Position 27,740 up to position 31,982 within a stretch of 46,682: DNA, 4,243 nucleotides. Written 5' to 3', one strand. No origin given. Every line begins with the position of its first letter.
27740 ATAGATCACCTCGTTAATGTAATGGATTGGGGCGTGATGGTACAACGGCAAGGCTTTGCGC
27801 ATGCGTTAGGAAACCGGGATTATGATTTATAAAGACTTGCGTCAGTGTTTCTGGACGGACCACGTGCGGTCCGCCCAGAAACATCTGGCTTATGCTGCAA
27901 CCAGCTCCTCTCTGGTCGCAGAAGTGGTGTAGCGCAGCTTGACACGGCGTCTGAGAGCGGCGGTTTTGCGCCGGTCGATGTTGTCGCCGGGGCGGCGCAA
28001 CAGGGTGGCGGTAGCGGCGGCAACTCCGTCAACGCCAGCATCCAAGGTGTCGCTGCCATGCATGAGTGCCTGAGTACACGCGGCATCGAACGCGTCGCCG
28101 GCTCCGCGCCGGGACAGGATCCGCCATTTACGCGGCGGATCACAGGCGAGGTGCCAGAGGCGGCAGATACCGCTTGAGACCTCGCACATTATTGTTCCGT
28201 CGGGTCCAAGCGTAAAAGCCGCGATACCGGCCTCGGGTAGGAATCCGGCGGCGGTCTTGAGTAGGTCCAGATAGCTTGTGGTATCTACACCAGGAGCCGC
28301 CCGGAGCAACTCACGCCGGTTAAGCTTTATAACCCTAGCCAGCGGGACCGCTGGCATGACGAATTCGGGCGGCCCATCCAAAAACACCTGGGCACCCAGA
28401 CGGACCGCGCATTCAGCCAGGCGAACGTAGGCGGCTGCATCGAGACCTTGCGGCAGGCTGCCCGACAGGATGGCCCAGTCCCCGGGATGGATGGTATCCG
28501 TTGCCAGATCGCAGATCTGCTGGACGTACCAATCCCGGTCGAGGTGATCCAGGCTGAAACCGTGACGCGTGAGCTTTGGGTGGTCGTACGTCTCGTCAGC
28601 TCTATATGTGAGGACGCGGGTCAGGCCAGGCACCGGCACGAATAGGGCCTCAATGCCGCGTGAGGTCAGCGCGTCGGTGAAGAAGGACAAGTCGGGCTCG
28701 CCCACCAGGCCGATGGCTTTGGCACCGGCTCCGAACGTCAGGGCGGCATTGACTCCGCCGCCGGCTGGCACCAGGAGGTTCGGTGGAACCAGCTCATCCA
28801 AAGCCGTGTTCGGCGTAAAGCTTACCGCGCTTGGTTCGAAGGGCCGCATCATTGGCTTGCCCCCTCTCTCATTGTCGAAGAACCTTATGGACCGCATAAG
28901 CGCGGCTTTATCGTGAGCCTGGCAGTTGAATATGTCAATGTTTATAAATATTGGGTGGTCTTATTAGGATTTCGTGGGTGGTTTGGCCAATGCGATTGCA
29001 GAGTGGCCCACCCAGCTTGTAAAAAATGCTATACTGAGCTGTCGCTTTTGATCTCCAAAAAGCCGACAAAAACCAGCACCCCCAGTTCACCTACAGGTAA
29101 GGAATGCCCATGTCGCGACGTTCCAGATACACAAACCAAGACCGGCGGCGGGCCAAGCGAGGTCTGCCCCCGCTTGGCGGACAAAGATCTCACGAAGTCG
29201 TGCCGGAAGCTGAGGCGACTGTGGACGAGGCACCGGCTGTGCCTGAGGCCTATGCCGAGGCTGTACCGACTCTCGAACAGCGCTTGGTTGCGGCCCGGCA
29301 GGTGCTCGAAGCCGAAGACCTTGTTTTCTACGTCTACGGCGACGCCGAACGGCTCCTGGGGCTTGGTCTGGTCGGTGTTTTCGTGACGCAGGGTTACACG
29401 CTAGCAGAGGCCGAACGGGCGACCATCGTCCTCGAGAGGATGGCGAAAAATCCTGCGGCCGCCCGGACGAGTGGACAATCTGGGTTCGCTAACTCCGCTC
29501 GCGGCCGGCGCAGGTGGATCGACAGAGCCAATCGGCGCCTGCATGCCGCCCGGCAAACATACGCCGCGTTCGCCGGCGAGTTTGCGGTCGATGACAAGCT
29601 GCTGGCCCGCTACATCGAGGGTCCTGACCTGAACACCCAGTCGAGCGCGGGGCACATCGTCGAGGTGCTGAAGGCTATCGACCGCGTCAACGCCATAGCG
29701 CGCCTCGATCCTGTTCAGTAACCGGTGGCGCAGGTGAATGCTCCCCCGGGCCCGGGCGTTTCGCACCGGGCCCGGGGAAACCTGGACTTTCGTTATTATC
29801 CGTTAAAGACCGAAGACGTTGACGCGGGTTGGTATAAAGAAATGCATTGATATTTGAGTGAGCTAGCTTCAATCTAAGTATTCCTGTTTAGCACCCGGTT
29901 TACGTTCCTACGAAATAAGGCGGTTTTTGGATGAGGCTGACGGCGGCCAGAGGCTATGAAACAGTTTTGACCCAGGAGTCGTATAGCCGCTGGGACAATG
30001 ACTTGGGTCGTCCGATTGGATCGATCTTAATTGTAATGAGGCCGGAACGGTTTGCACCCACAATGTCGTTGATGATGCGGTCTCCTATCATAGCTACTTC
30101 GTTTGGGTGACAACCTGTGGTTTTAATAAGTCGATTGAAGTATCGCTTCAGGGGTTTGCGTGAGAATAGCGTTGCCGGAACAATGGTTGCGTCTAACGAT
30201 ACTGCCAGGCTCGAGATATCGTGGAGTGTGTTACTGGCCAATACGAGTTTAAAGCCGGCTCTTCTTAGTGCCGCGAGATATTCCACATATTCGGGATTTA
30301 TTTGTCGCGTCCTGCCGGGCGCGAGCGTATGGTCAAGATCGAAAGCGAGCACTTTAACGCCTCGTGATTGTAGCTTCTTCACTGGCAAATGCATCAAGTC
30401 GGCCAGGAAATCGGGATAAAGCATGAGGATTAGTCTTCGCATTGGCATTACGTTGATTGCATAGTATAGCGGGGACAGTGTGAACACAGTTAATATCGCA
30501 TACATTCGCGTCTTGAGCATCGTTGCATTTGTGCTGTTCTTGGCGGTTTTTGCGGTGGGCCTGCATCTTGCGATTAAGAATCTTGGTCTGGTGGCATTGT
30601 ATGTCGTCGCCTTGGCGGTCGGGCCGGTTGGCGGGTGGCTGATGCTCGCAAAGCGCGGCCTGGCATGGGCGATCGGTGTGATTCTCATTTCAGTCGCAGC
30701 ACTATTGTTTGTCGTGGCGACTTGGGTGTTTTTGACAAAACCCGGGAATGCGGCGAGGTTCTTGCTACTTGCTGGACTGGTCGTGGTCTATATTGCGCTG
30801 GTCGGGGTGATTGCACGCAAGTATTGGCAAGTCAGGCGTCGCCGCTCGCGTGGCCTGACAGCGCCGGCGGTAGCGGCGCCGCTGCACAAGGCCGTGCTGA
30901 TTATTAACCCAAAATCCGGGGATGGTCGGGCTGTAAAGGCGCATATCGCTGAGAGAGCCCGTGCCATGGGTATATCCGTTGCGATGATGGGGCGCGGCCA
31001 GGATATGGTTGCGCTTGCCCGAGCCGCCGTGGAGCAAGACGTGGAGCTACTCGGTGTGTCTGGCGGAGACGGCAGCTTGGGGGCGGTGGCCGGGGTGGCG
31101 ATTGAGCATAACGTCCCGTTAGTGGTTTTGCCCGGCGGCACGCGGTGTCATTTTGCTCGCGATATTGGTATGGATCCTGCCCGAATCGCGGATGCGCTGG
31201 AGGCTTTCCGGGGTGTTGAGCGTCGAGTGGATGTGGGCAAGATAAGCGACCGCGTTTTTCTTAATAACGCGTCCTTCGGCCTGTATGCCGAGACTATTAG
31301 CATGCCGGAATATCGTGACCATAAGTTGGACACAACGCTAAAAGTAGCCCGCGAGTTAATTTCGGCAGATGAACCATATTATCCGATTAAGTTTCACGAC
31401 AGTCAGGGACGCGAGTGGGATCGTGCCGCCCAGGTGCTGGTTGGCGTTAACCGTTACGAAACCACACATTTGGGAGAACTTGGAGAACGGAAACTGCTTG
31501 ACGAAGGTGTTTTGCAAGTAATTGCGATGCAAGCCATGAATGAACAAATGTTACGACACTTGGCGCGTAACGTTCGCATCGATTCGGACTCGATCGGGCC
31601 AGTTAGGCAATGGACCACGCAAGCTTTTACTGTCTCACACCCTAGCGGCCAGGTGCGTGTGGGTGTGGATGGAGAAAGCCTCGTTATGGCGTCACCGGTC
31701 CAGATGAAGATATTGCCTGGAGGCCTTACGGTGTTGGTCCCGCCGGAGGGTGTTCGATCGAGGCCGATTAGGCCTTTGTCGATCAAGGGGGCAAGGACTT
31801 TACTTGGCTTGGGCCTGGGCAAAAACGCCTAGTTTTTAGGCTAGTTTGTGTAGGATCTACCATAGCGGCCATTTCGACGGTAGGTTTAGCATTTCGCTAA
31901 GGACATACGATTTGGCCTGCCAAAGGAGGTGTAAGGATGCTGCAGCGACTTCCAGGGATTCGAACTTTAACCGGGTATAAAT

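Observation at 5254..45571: Dispersed, same-strand, intergenic repeat family (core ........; long form .......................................)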

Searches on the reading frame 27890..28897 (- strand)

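Call 27: search_protein_families(library=pfam, proteins=[window:27890-28897:-], max_evalue=0.001)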
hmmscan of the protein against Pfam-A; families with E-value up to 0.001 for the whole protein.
window:27890-28897:- (335 aa): 1 family
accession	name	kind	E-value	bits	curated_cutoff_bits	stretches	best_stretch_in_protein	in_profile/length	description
PF00294.29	PfkB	-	8.9e-13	48.7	25.8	1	44-301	35-292/302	pfkB family carbohydrate kinase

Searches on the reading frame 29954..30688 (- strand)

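Call 27: search_protein_families(library=pfam, proteins=[window:29954-30688:-], max_evalue=0.001)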
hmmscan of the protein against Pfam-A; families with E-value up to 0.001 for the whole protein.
window:29954-30688:- (244 aa): 4 families
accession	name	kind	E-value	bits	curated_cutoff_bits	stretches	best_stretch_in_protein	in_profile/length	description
PF00702.32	Hydrolase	-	9.2e-12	46.2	26.4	1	87-216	54-191/191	haloacid dehalogenase-like hydrolase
PF09419.16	PGP_phosphatase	-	2.5e-10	40.6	20.4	1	96-220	24-161/168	Mitochondrial PGP phosphatase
PF13242.12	Hydrolase_like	-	2.3e-09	37.4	22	1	177-220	3-46/75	HAD-hyrolase-like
PF13419.12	HAD_2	-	1.5e-07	32.2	23.8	1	132-220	82-176/178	Haloacid dehalogenase-like hydrolase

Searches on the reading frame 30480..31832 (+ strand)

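Call 27: search_protein_families(library=pfam, proteins=[window:30480-31832:+], max_evalue=0.001)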
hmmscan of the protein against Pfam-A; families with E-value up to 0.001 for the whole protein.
window:30480-31832:+ (450 aa): 2 families
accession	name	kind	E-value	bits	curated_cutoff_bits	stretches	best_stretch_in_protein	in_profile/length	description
PF00781.29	DAGK_cat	-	1.5e-18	67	23.6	1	137-255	1-125/125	Diacylglycerol kinase catalytic domain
PF01513.26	NAD_kinase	-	0.00099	19.9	25.5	0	127-242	15-124/130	ATP-NAD kinase N-terminal domain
